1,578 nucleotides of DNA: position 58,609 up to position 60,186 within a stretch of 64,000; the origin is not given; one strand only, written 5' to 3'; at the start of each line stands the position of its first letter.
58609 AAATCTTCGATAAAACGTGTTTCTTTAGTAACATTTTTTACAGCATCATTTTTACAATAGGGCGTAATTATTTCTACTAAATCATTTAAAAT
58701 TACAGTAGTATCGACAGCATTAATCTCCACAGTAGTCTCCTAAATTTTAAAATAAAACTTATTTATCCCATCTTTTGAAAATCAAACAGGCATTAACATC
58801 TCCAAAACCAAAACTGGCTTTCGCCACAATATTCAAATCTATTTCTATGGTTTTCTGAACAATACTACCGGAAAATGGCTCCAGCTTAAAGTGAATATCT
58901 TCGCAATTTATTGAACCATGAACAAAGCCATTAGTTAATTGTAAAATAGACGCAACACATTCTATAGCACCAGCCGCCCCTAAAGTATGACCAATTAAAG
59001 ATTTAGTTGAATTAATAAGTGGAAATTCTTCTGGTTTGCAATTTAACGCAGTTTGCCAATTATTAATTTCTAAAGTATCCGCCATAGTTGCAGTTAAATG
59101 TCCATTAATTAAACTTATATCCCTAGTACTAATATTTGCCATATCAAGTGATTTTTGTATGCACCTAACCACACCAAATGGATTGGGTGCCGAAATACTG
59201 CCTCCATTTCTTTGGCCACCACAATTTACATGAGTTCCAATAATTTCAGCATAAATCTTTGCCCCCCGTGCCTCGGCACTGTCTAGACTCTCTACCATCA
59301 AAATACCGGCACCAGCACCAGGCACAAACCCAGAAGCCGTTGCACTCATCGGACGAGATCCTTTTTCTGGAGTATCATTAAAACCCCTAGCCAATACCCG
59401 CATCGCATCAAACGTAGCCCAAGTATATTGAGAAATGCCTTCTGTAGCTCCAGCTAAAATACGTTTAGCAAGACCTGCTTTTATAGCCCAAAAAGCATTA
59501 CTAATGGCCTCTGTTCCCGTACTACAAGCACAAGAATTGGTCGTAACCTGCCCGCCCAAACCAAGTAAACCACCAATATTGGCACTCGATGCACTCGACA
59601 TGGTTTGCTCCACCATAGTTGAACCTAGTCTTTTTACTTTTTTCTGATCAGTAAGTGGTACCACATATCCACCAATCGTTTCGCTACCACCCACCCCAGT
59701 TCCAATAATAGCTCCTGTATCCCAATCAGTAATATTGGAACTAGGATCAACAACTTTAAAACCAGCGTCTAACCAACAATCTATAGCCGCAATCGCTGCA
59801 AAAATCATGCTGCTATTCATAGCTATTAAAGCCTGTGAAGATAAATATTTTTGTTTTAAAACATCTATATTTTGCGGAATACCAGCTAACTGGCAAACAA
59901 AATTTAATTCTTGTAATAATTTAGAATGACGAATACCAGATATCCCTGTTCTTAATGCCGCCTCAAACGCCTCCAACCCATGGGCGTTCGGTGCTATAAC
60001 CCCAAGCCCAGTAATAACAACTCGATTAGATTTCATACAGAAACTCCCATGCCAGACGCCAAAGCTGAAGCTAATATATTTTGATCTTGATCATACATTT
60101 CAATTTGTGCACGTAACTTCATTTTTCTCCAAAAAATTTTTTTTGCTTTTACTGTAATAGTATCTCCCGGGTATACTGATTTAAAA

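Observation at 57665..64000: Dedicated type-II-FAS-like operon ending in a PlsC-type acyltransferase, with no reductases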

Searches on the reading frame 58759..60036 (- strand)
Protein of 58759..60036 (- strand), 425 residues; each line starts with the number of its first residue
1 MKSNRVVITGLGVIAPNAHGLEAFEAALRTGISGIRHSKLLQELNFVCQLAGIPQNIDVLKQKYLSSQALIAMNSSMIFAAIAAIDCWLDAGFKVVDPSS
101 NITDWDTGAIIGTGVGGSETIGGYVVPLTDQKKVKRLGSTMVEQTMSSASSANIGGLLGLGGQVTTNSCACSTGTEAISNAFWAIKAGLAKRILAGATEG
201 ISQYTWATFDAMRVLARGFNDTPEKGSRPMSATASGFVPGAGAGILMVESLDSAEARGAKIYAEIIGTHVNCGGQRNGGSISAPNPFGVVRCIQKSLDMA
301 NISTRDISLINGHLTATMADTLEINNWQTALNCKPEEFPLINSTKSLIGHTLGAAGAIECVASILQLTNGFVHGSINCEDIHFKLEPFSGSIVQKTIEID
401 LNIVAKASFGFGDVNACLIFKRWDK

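Call 3: search_protein_families(library=pfam, proteins=[window:58759-60036:-], max_evalue=0.01)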
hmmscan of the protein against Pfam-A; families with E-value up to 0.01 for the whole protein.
window:58759-60036:- (425 aa): 2 families
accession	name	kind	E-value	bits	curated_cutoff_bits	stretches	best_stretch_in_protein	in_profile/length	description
PF00109.32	ketoacyl-synt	-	9.4e-26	91.4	20.8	1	4-253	2-251/252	Beta-ketoacyl synthase, N-terminal domain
PF02801.28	Ketoacyl-synt_C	-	1.5e-23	83.5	20.8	1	262-378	1-118/119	Beta-ketoacyl synthase, C-terminal domain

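Call 4: search_protein_families(library=ncbifam, proteins=[window:58759-60036:-], max_evalue=0.01)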
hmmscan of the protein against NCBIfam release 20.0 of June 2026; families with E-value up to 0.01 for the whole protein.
window:58759-60036:- (425 aa): 29 families (the best 25 are shown)
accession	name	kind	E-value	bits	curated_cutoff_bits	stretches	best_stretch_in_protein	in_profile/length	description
TIGR03150.1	fabF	equivalog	2.3e-81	273.5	493.75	1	4-421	1-407/407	beta-ketoacyl-ACP synthase II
NF005589.0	PRK07314.1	subfamily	9.6e-80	268.3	387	1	1-423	1-412/413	beta-ketoacyl-ACP synthase II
NF005935.0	PRK07967.1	equivalog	8.5e-74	248.8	630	1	4-424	2-405/406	beta-ketoacyl-ACP synthase I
NF004970.0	PRK06333.1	subfamily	9.3e-74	248.8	525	1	1-424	1-423/424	beta-ketoacyl-ACP synthase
NF006587.0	PRK09116.1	equivalog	2.9e-64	217.3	470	1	4-423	2-407/408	beta-ketoacyl-ACP synthase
NF006274.0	PRK08439.1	equivalog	3.8e-57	193.9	621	1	4-422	2-405/406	beta-ketoacyl-ACP synthase II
NF006434.0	PRK08722.1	equivalog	1.7e-53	182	759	1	1-422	1-413/414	beta-ketoacyl-ACP synthase II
NF005490.0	PRK07103.1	equivalog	3.2e-52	178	445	1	2-422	2-412/414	polyketide beta-ketoacyl:acyl carrier protein synthase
NF005076.0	PRK06501.1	equivalog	5.4e-46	157.3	629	1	6-421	13-421/425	beta-ketoacyl-ACP synthase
NF005916.1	PRK07910.1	equivalog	7.4e-44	150.3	560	1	5-422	13-417/418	KasA/KasB family beta-ketoacyl-ACP synthase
NF004618.0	PRK05952.1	equivalog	3e-41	141.6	455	1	144-422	120-382/384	beta-ketoacyl-ACP synthase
NF058662.1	cispenta_AmcF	equivalog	6.4e-34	117.5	325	1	151-421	109-368/369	cispentacin biosynthesis acyltransferase subunit AmcF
NF006618.0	PRK09185.1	subfamily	2.1e-33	116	407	1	5-422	4-392/394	beta-ketoacyl-ACP synthase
NF045894.1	PKS_plus_SDR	equivalog_domain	5.2e-26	90.6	1740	1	123-375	127-373/1515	type I polyketide synthase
NF040607.1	mycolic_Pks13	equivalog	6.6e-19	66.9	2100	1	168-419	268-522/1680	polyketide synthase Pks13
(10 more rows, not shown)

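Call 7: find_homologous_proteins(query=window:58759-60036:-, max_evalue=1e-20)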
Query window:58759-60036:- (425 aa): 8000 proteins with E <= 1e-20 among 8000 candidates; the best 120 are listed.
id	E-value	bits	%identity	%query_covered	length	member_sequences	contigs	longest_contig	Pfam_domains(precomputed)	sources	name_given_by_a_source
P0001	6.7e-279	943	100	100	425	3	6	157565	PF00109.33,PF02801.29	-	-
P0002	4.6e-251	851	88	100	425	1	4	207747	PF00109.33,PF02801.29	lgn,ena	-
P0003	1.1e-248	843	89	100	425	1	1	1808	PF00109.33,PF02801.29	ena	-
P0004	3.7e-248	841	88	100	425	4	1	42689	PF00109.33,PF02801.29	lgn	-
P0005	9.0e-244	827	87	100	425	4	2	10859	PF00109.33,PF02801.29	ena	-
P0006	5.1e-242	821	85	100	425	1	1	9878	PF00109.33,PF02801.29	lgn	-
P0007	2.3e-231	786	81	100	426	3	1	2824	PF00109.33,PF02801.29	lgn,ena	-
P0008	5.8e-227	772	81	99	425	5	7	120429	PF00109.33,PF02801.29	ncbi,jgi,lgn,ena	ncbi:MAG: beta-ketoacyl-[acyl-carrier-protein] synthase family protein [Gammaproteobacteria bacteriu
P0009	3.3e-224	762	80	99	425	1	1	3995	PF00109.33,PF02801.29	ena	-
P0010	5.0e-223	759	79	99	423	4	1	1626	PF00109.33,PF02801.29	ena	-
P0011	1.2e-222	757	79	99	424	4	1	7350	PF00109.33,PF02801.29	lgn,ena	-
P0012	4.6e-222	755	79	100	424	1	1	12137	PF00109.33,PF02801.29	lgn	-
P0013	8.5e-222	755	79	100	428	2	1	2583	PF00109.33,PF02801.29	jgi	-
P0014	9.6e-222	754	77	100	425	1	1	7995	PF00109.33,PF02801.29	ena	-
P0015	2.6e-221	753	79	99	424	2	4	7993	PF00109.33,PF02801.29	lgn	-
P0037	1.9e-193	661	69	99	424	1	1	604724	PF00109.33,PF02801.29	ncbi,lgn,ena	-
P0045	5.8e-191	653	70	99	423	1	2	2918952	PF00109.33,PF02801.29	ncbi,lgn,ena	-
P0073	3.0e-183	628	66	99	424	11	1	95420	PF00109.33,PF02801.29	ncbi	-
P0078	2.1e-182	625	65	99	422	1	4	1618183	PF00109.33,PF02801.29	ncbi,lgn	-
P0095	1.2e-180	619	64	99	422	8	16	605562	PF00109.33,PF02801.29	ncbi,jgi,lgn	-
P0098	9.8e-180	616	64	100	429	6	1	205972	PF00109.33,PF02801.29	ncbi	-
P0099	1.1e-179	616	64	99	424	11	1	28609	PF00109.33,PF02801.29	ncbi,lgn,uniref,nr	ncbi:beta-ketoacyl-[acyl-carrier-protein] synthase family protein [Coxiella burnetii]|uniref:beta-ke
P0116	2.7e-177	608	63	100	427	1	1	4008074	PF00109.33,PF02801.29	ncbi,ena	-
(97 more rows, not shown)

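Call 8: find_encoding_contigs(protein=P0001, flank=10000, max_places=4)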
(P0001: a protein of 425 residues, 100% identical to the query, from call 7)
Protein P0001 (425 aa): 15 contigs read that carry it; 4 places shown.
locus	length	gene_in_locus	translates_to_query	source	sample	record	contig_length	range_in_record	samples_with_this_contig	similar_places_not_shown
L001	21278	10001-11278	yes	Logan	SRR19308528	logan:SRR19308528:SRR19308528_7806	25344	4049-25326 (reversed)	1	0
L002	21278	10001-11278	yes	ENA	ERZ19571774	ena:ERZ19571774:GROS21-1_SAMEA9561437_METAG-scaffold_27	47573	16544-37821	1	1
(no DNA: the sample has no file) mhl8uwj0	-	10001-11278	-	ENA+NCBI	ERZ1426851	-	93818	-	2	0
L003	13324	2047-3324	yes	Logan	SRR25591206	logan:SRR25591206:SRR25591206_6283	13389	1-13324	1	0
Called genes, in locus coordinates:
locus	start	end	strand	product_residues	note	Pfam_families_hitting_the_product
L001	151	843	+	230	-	PF00834:Ribul_P_3_epim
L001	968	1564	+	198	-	PF13740:ACT_6, PF13291:ACT_4 (weak)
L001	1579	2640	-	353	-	PF01594:AI-2E_transport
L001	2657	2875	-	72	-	PF01206:TusA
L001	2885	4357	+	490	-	PF01435:Peptidase_M48, PF24575:TPR_Slam (weak)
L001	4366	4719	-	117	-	-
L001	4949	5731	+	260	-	PF02592:Vut_1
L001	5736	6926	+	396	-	PF01702:TGT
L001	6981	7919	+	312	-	PF00698:Acyl_transf_1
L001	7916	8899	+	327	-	PF08545:ACP_syn_III, PF08541:ACP_syn_III_C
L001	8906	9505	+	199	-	PF07977:FabA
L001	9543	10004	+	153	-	PF07977:FabA, PF22818:ApeI-like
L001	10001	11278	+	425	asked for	PF00109:ketoacyl-synt, PF02801:Ketoacyl-synt_C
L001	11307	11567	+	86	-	PF00550:PP-binding (weak)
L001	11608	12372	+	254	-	PF01553:Acyltransferase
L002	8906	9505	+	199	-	PF07977:FabA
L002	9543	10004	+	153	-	PF07977:FabA, PF22818:ApeI-like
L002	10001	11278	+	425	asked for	PF00109:ketoacyl-synt, PF02801:Ketoacyl-synt_C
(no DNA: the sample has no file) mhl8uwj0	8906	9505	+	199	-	PF07977:FabA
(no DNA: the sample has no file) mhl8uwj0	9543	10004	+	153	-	PF07977:FabA, PF22818:ApeI-like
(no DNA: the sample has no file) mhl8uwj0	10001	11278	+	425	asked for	PF00109:ketoacyl-synt, PF02801:Ketoacyl-synt_C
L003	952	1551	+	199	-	PF07977:FabA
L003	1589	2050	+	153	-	PF07977:FabA, PF22818:ApeI-like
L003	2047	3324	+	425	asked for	PF00109:ketoacyl-synt, PF02801:Ketoacyl-synt_C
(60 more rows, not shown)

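Call 11: find_related_loci(query=A1, collection=genome_contigs, flank=10000)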
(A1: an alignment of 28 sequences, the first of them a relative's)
Query A1 (425 aa) in genome_contigs; peptide patterns used: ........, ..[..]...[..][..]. (x = any residue, [..] = any of these).
600 stretches matched a pattern (row limit reached: there are more); 591 encode a relative of the query (tblastn E <= 1e-3); the best 80 are kept; 80 distinct loci.
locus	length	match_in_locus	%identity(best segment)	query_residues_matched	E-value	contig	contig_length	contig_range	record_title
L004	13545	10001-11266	79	3-424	0e+0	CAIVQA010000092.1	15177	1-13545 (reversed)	MAG: uncultured Francisellaceae bacterium isolate AlinenLipids_bin-3321 genome assembly, contig: bin-3321:092/115, whole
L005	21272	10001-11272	64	2-424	0e+0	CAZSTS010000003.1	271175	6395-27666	MAG TPA_asm: uncultured Nitrospirales bacterium isolate SRP200020_co4_91 genome assembly, contig: NODE_6_length_271175_c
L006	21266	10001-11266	63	3-424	0e+0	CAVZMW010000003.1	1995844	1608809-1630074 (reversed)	MAG: uncultured Acidobacteriota bacterium isolate MFD01872.bin.1.18 genome assembly, contig: contig_36327, whole genome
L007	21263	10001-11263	63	4-424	0e+0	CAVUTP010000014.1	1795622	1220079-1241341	MAG: uncultured Acidobacteriota bacterium isolate MFD03899.bin.2.164 genome assembly, contig: contig_3473, whole genome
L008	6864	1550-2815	65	3-423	0e+0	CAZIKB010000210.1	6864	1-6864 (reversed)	MAG TPA_asm: uncultured Cytophagia bacterium isolate binchicken_co121_9 genome assembly, contig: NODE_10480_length_6864_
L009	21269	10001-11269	62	3-425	5e-178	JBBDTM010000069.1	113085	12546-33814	MAG: Alkalispirochaeta sp. isolate LejiaC_59_14 Lejia_C_351_length_113085_cov_8, whole genome shotgun sequence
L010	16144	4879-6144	63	3-424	6e-174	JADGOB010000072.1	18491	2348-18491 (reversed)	MAG: Acidobacteria bacterium isolate Chersky.3_23 contig-100_870, whole genome shotgun sequence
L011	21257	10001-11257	63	5-423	2e-170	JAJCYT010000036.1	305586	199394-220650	MAG: Candidatus Fraserbacteria bacterium isolate OFTM103 OFTM103_35, whole genome shotgun sequence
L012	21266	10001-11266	62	3-424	4e-170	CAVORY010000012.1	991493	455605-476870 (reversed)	MAG: uncultured Acidobacteriota bacterium isolate MFD00032.bin.2.43 genome assembly, contig: contig_58716, whole genome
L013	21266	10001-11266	60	1-423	6e-170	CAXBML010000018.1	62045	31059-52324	MAG TPA_asm: uncultured Coxiellaceae bacterium isolate ERR2762128_concoct_199 genome assembly, contig: ERZ3421942.613, w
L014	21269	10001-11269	60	1-423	4e-169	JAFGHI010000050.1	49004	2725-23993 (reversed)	MAG: Candidatus Omnitrophota bacterium isolate Zod_Metabat.1447 k87_11757912, whole genome shotgun sequence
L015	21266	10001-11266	58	5-425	2e-168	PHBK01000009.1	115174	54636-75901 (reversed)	MAG: Deltaproteobacteria bacterium HGW-Deltaproteobacteria-12 bjp_ig2069_scaffold_169, whole genome shotgun sequence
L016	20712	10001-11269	57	4-425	2e-168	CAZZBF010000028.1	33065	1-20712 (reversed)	MAG TPA_asm: uncultured Syntrophales bacterium isolate binchicken_co405_343 genome assembly, contig: NODE_1805_length_33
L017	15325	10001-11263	60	3-423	2e-168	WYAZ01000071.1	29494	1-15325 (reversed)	MAG: Deltaproteobacteria bacterium isolate PRO2 k127_327073, whole genome shotgun sequence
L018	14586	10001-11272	59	1-423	1e-168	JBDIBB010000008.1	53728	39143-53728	MAG: Vicinamibacteraceae bacterium isolate AS-MESO-3CA.214 NODE_2414_length_53728_cov_5.637453, whole genome shotgun seq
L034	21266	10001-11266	59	5-425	9e-162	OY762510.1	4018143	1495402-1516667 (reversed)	MAG: uncultured Syntrophus sp. isolate ce8641d8-6ba7-4885-b5ca-0195441cf687 genome assembly, chromosome: 1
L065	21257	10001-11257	57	5-423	1e-149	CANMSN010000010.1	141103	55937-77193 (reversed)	uncultured Flavobacteriaceae bacterium isolate 2-961.fasta genome assembly, contig: NODE_10, whole genome shotgun sequen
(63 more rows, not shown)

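Call 15: search_protein_families(library=pfam, proteins=[L005:118-5460:+, L005:6447-7247:+, L005:8829-9560:+, L005:12396-13052:+, L005:13143-13886:-, L034:6028-7224:+, L034:8798-9532:+, L034:12292-12921:+, L034:13107-13892:+, L034:14277-15296:+], max_evalue=0.001)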
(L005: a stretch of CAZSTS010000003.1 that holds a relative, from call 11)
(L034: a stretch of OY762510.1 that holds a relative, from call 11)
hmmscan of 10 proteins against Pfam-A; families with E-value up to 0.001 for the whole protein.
L005:118-5460:+ (1780 aa): 8 families
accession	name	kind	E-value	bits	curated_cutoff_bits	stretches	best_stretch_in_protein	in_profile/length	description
PF01039.27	Carboxyl_trans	-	1.7e-76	258.3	22.3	3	1546-1776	248-479/493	Carboxyl transferase domain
PF02786.22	CPSase_L_D2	-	8.2e-53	179.5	19.8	1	60-279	2-209/211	Carbamoyl-phosphate synthase L chain, ATP binding domain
PF02785.25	Biotin_carb_C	-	5.9e-33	113.7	32.4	1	293-400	1-107/108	Biotin carboxylase C-terminal domain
PF00289.28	Biotin_carb_N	-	2.8e-16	60.4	25.5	1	3-54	59-110/110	Biotin carboxylase, N-terminal domain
PF00364.28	Biotin_lipoyl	-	2e-14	53.6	22.1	1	549-611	5-72/73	Biotin-requiring enzyme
PF07478.18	Dala_Dala_lig_C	-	1.2e-07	31.9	24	1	67-239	2-174/204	D-ala D-ala ligase C-terminus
PF02222.28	ATP-grasp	-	7.2e-06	26.2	27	1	88-240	17-162/179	ATP-grasp domain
PF02655.19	ATP-grasp_3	-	0.00013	22.5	23.2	1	94-242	24-158/160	ATP-grasp domain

L005:6447-7247:+ (266 aa): 3 families
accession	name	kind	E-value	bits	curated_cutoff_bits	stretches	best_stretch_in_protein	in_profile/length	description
PF13561.12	adh_short_C2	-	7.6e-41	140.7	27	1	17-263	6-235/236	Enoyl-(Acyl carrier protein) reductase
PF00106.31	adh_short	-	4.2e-22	79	26.6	1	9-210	2-188/195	short chain dehydrogenase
PF12241.14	Enoyl_reductase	-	2.9e-06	27.3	22.1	0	120-214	105-202/236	Trans-2-enoyl-CoA reductase catalytic region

L005:8829-9560:+ (243 aa): 4 families
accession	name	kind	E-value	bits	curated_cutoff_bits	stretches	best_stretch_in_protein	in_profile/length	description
PF13561.12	adh_short_C2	-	6e-57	193.4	27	1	15-240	3-235/236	Enoyl-(Acyl carrier protein) reductase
PF00106.31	adh_short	-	1.4e-52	178.4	26.6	1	7-195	1-193/195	short chain dehydrogenase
PF08659.16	KR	-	4.6e-14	53.2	22.6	1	10-163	4-161/180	KR domain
PF01370.27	Epimerase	-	2.7e-05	24.1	20.9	1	9-166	1-157/240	NAD dependent epimerase/dehydratase family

L005:12396-13052:+ (218 aa): 1 family
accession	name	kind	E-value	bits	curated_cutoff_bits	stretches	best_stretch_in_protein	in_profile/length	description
PF01648.25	ACPS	-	9.5e-12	45.4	25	1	7-85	2-80/111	4'-phosphopantetheinyl transferase superfamily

L005:13143-13886:- (247 aa): 0 families

L034:6028-7224:+ (398 aa): 4 families
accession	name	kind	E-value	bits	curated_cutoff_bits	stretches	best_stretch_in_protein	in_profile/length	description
PF00441.29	Acyl-CoA_dh_1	-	2.2e-35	122.4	22.4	1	250-397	3-149/150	Acyl-CoA dehydrogenase, C-terminal domain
PF02771.21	Acyl-CoA_dh_N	-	1.2e-25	90.5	22.9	1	6-114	1-110/113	Acyl-CoA dehydrogenase, N-terminal domain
PF02770.24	Acyl-CoA_dh_M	-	3.1e-16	59.8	33.3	1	121-187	1-68/97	Acyl-CoA dehydrogenase, middle domain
PF08028.16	Acyl-CoA_dh_2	-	7.6e-13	49.3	22.7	1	264-386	2-133/134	Acyl-CoA dehydrogenase, C-terminal domain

L034:8798-9532:+ (244 aa): 3 families
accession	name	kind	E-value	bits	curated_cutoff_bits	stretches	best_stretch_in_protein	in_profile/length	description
PF13561.12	adh_short_C2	-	2.7e-53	181.4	27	1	15-241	6-235/236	Enoyl-(Acyl carrier protein) reductase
PF00106.31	adh_short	-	8.5e-46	156.3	26.6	1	7-196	2-193/195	short chain dehydrogenase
PF08659.16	KR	-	4.2e-14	53.3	22.6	1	9-166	4-163/180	KR domain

L034:12292-12921:+ (209 aa): 1 family
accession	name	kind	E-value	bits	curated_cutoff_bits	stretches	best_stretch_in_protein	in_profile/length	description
PF01648.25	ACPS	-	1.2e-12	48.2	25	1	4-67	2-66/111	4'-phosphopantetheinyl transferase superfamily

L034:13107-13892:+ (261 aa): 1 family
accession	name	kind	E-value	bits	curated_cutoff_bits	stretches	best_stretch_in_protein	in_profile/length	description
PF02405.21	MlaE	-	3.4e-46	158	22.5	1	48-254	2-208/212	Permease MlaE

L034:14277-15296:+ (339 aa): 2 families
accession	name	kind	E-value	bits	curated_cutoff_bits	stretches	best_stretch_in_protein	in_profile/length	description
PF02470.25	MlaD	-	2.5e-06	28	25.1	1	61-124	4-68/81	MlaD protein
PF06103.16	DUF948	-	1.3e-05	25.7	37.2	0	229-297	31-85/89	Bacterial protein of unknown function (DUF948)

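Call 16: list_cluster_members(proteins=[P0001, P0008, P0037, P0045, P0078, P0095, P0099, P0116, P0073, P0098])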
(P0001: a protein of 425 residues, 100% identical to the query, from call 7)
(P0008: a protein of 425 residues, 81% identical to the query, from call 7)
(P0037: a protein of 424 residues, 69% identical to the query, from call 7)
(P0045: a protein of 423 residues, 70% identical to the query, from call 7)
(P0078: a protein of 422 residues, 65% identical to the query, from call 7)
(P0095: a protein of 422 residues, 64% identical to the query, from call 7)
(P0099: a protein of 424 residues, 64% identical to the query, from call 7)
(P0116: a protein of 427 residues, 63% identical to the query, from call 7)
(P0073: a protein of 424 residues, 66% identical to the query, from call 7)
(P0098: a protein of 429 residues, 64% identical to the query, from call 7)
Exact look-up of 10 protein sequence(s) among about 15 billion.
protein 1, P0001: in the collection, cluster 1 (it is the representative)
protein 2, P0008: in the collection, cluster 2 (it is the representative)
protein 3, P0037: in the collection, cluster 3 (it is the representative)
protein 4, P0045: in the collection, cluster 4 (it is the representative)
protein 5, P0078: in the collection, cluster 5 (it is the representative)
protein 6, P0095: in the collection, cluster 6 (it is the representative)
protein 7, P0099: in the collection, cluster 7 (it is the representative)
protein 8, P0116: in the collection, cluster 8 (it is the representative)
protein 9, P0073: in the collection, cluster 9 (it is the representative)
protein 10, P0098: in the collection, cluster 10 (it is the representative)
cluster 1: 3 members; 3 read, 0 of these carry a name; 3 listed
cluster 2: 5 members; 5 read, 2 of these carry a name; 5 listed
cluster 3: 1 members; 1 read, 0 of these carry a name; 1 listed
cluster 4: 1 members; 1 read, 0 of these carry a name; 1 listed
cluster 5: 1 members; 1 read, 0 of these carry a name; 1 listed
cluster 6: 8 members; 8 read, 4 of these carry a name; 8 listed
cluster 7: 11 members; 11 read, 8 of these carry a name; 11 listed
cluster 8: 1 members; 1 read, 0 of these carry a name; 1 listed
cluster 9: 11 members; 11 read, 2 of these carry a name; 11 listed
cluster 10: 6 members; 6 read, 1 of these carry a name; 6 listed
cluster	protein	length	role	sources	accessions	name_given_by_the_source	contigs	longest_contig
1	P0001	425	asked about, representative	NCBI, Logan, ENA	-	-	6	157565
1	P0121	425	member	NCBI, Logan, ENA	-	-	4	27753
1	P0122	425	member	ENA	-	-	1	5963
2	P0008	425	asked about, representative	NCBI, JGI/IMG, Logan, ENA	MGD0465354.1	MAG: beta-ketoacyl-[acyl-carrier-protein] synthase family protein [Gammaproteobacteria ... | 3-oxoacyl-(acyl-carrier-protein) synthase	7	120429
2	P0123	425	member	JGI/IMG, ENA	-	3-oxoacyl-(acyl-carrier-protein) synthase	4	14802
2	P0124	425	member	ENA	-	-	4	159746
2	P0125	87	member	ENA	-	-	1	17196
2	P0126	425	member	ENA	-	-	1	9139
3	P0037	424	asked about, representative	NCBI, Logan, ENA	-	-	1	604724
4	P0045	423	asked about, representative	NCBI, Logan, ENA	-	-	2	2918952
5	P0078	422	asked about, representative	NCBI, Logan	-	-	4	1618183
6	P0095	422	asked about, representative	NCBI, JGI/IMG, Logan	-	-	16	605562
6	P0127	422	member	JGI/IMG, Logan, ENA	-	3-oxoacyl-(acyl-carrier-protein) synthase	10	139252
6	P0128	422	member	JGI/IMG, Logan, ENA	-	3-oxoacyl-(acyl-carrier-protein) synthase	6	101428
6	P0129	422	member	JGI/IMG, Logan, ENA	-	3-oxoacyl-(acyl-carrier-protein) synthase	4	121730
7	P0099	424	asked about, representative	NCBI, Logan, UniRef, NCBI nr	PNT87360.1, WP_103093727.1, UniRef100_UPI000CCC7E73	beta-ketoacyl-[acyl-carrier-protein] synthase family protein [Coxiella burnetii] | beta-ketoacyl-[acyl-carrier-protein] synthase family protein n=1 Tax=Coxiella burnetii ...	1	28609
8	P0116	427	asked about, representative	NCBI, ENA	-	-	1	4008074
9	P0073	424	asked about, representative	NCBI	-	-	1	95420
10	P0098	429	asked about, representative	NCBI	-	-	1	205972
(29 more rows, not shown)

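Call 26: search_protein_families(library=pfam, proteins=[L004:6230-7015:+, L013:7003-7944:+], max_evalue=0.001)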
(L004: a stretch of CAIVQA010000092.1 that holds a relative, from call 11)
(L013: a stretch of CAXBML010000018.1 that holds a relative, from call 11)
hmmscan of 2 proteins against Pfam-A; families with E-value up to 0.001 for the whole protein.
L004:6230-7015:+ (261 aa): 1 family
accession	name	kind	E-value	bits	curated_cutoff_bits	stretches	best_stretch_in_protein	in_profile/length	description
PF01327.26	Pep_deformylase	-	3.1e-34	118.3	22.8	1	67-226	3-148/156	Polypeptide deformylase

L013:7003-7944:+ (313 aa): 4 families
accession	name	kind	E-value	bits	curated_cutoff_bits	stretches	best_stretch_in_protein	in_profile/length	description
PF13561.12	adh_short_C2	-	2.9e-41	142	27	2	164-309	92-235/236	Enoyl-(Acyl carrier protein) reductase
PF00106.31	adh_short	-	2.4e-18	66.8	26.6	2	146-255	77-187/195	short chain dehydrogenase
PF12241.14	Enoyl_reductase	-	1.5e-07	31.4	22.1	1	54-259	17-201/236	Trans-2-enoyl-CoA reductase catalytic region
PF08659.16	KR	-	4.1e-06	27.3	22.6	1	10-108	4-99/180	KR domain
